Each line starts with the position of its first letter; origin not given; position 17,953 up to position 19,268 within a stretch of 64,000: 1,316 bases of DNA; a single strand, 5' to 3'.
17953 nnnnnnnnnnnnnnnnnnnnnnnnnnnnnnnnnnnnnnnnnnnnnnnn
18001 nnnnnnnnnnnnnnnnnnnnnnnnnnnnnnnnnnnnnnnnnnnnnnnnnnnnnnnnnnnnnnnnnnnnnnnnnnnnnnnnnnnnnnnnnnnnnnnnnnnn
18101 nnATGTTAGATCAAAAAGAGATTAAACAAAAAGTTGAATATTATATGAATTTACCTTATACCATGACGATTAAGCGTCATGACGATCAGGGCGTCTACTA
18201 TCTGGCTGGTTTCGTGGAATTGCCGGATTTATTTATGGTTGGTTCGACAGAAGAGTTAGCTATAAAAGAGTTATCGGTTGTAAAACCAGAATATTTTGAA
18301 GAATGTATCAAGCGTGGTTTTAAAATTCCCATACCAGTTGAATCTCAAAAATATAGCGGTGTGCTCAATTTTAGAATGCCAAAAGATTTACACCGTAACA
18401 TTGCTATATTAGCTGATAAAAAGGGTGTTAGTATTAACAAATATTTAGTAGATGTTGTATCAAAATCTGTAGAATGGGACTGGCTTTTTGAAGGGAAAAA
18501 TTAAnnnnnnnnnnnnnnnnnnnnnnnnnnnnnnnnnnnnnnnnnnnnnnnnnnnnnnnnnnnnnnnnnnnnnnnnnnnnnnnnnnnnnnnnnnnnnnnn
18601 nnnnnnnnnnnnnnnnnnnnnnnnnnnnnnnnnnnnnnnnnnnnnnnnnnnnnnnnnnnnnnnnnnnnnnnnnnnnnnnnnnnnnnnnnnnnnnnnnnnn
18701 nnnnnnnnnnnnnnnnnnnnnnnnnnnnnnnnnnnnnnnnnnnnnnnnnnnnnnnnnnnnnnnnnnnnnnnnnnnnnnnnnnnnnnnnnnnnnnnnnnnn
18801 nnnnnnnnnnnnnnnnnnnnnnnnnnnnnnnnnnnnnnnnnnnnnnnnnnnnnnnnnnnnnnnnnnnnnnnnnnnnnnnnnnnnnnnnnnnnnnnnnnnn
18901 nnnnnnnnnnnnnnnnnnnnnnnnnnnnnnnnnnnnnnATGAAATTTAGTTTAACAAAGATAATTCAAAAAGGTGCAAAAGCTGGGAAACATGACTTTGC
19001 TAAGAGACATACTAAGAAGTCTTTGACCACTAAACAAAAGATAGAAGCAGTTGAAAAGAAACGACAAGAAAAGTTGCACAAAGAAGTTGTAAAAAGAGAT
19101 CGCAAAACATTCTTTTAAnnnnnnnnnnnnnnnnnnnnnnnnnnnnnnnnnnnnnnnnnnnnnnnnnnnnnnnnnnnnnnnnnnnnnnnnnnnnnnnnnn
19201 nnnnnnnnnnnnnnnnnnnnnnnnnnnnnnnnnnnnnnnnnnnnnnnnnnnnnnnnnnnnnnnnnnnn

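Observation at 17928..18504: Orphan HicB-like antitoxin gene overlapped by a small two-TM ORF, no HicA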

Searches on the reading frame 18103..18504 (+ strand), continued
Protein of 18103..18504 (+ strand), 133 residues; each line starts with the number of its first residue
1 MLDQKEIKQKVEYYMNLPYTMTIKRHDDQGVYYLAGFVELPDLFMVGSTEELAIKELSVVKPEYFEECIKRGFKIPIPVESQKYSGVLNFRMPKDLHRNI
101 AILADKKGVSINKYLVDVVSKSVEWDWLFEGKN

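Call 65: search_protein_families(library=pfam, proteins=[L011:1733-1954:+, L011:1947-2354:+], max_evalue=1)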
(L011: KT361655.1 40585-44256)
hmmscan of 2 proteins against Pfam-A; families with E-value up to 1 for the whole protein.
L011:1733-1954:+ (74 aa): 4 families
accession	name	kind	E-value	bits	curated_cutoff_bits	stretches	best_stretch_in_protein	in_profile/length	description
PF07927.17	HicA_toxin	-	2.8e-10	40.6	27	1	22-73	3-57/58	HicA toxin of bacterial toxin-antitoxin,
PF03079.20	ARD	-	0.055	14.1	27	1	3-56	76-129/157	ARD/ARD' family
PF02186.21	TFIIE_beta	-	0.088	13.5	28.1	1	4-29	5-30/66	TFIIE beta subunit core domain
PF00564.30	PB1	-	0.13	12.7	23.6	1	14-63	18-65/84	PB1 domain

L011:1947-2354:+ (136 aa): 5 families
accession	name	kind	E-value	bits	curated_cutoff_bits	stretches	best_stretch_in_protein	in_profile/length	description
PF05534.18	HicB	-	1.2e-15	57.5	21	1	94-134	11-51/51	HicB family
PF15919.11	HicB_lk_antitox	-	9.2e-11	42.4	27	1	33-99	1-64/123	HicB_like antitoxin of bacterial toxin-antitoxin system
PF21748.3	UPF0150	-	1.1e-06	29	27.3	1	44-91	17-64/64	UPF0150-like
PF03869.20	Arc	-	0.0012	19.1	20.4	1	102-128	6-32/50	Arc-like DNA binding domain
PF22513.2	FitA-like_RHH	-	0.034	14.6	27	1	107-130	8-31/39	Antitoxin FitA-like, ribbon-helix-helix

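Call 69: find_related_loci(query=A1, collection=metagenome_contigs, flank=2500)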
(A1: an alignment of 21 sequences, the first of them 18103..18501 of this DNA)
Query A1 (133 aa) in metagenome_contigs; peptide patterns used: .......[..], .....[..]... (x = any residue, [..] = any of these).
80 stretches matched a pattern; 14 encode a relative of the query (tblastn E <= 1e-3); 14 distinct loci.
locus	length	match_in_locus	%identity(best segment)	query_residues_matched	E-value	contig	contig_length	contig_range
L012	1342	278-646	57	4-126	9e-47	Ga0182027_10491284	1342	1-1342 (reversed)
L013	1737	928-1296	54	4-126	3e-44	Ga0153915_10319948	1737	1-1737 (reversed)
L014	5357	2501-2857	48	5-123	1e-35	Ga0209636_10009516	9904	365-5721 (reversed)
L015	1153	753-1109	48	5-123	1e-35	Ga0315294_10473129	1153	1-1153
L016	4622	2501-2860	48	4-123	1e-34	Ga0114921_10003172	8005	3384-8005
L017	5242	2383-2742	48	4-123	1e-34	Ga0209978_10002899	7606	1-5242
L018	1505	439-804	48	5-126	5e-35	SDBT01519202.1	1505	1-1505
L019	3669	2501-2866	46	5-126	5e-34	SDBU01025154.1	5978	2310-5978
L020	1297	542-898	45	5-123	4e-33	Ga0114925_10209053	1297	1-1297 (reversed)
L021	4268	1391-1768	44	8-132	7e-32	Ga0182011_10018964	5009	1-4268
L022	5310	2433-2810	44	8-132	7e-32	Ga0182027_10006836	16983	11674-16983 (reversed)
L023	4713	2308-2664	46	5-123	7e-32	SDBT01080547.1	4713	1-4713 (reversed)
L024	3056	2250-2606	45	5-123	3e-31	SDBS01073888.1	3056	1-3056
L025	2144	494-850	45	5-123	6e-31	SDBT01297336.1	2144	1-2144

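Call 71: find_encoding_contigs(protein=P0004, flank=2000, max_places=3)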
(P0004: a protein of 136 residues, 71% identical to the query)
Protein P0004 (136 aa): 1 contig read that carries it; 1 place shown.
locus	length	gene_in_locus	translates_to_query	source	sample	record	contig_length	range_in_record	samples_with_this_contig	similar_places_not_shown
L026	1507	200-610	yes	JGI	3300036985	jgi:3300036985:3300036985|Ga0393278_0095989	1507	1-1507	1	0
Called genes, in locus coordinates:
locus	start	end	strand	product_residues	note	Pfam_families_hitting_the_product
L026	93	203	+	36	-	-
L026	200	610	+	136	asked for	PF05534:HicB, PF03869:Arc (faint)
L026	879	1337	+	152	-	-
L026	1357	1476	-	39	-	-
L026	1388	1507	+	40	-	?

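Call 72: find_encoding_contigs(protein=P0018, flank=2000, max_places=3)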
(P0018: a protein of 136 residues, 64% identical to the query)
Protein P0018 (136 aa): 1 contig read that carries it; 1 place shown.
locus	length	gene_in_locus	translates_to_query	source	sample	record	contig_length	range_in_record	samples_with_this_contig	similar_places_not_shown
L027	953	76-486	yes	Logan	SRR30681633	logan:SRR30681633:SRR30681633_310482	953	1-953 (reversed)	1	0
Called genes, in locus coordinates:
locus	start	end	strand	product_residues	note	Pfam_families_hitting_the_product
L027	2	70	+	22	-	?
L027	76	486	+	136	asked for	PF05534:HicB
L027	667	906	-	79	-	PF00899:ThiF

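Call 73: find_encoding_contigs(protein=P0008, flank=2000, max_places=3)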
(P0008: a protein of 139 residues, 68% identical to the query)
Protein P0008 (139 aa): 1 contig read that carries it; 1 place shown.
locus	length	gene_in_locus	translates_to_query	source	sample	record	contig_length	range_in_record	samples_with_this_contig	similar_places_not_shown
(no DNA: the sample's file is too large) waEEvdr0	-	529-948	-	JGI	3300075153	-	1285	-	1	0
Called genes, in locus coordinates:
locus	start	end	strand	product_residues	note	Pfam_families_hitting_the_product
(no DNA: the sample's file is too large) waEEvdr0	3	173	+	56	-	?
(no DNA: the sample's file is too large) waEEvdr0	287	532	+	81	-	-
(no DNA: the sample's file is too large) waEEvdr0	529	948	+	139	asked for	PF05534:HicB, PF03869:Arc (weak)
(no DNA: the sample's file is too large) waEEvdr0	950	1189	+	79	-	-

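Call 92: search_protein_families(library=padloc, proteins=[window:18103-18501:+], max_evalue=0.01)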
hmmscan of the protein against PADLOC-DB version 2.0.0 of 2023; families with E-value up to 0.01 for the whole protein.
window:18103-18501:+ (133 aa): 0 families

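Call 110: fold_search(model_id=the predicted structure, library=pdb)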
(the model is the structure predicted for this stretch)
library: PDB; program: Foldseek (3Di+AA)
matches with E <= 10: 56; with E <= 0.001: 0
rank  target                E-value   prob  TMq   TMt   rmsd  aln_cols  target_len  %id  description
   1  1p94_MODEL_1_A        3.6e-01  0.28  0.22  0.35  16.1        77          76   28  NMR Structure of ParG symmetric dimer (released 2004-01-13)
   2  3zqq_C                1.1e+00  0.06  0.17  0.17  18.9        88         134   15  Crystal structure of the full-length small terminase from a SPP1-like bacteriophage (released 2011-12-28)
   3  3zqq_A                2.1e+00  0.04  0.17  0.17  19.9        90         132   14  Crystal structure of the full-length small terminase from a SPP1-like bacteriophage (released 2011-12-28)
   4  5hhl_A                2.6e+00  0.03  0.17  0.09  12.8       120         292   13  Reverse transcriptase domain of group II intron maturase from Eubacterium rectale in P21 space group (released 2016-05-04)
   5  3zqp_B                2.8e+00  0.04  0.17  0.25  19.8        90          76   14  Crystal structure of the small terminase oligomerization domain from a SPP1-like bacteriophage (released 2011-12-28)
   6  3zqn_A                3.0e+00  0.07  0.18  0.28   7.8        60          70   15  Crystal structure of the small terminase oligomerization core domain from a SPP1-like bacteriophage (crystal form 2) (released 2011-12-28)
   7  5c50_A                3.4e+00  0.02  0.19  0.15  15.0       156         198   14  Crystal structure of the complex of human Atg101-Atg13 HORMA domain (released 2015-10-14)
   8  4o49                  3.6e+00  0.02  0.14  0.05  16.5       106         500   11  Crystal structure of the vaccine antigen Transferrin Binding Protein B (TbpB) mutant Tyr-174-Ala from Actinobacillus ple (released 2015-01-14)
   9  1u9p                  4.1e+00  0.47  0.28  0.38   2.6        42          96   21  Permuted single-chain Arc (released 2005-02-15)
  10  3zqn_I                4.1e+00  0.06  0.18  0.27   7.8        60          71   15  Crystal structure of the small terminase oligomerization core domain from a SPP1-like bacteriophage (crystal form 2) (released 2011-12-28)
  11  3zqm_H                4.6e+00  0.05  0.18  0.32   7.8        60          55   15  Crystal structure of the small terminase oligomerization core domain from a SPP1-like bacteriophage (crystal form 1) (released 2011-12-28)
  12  3zqm_E                4.9e+00  0.05  0.18  0.32   7.7        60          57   15  Crystal structure of the small terminase oligomerization core domain from a SPP1-like bacteriophage (crystal form 1) (released 2011-12-28)
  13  3zqm_B                5.6e+00  0.04  0.18  0.32   7.7        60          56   15  Crystal structure of the small terminase oligomerization core domain from a SPP1-like bacteriophage (crystal form 1) (released 2011-12-28)
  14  4g6q_A                5.6e+00  0.01  0.17  0.14  15.4       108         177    7  The crystal structure of a functionally unknown protein Kfla_6221 from Kribbella flavida DSM 17836 (released 2012-09-19)
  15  4wml                  6.3e+00  0.03  0.15  0.11  11.9        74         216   16  Crystal structure of Saccharomyces cerevisiae OMP synthase in complex with PRP(CH2)P (released 2015-12-23)
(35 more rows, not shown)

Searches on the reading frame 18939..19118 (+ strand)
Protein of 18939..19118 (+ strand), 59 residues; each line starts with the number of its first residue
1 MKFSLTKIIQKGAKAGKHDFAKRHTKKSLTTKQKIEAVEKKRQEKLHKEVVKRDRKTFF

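Call 3: search_protein_families(library=pfam, proteins=[window:18939-19118:+], max_evalue=1)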
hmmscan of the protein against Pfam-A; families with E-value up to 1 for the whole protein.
window:18939-19118:+ (59 aa): 1 family
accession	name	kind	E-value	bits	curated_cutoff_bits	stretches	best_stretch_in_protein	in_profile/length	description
PF21203.3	ECM10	-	0.28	12.6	23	1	8-59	32-85/98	ER membrane protein complex subunit 10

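Call 5: search_protein_families(library=phrogs, proteins=[window:18939-19118:+], max_evalue=0.01)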
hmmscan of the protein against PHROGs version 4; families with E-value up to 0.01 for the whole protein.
window:18939-19118:+ (59 aa): 0 families

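Call 92: search_protein_families(library=padloc, proteins=[window:18939-19115:+], max_evalue=0.01)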
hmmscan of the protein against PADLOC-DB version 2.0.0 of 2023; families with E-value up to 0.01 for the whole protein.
window:18939-19115:+ (59 aa): 0 families
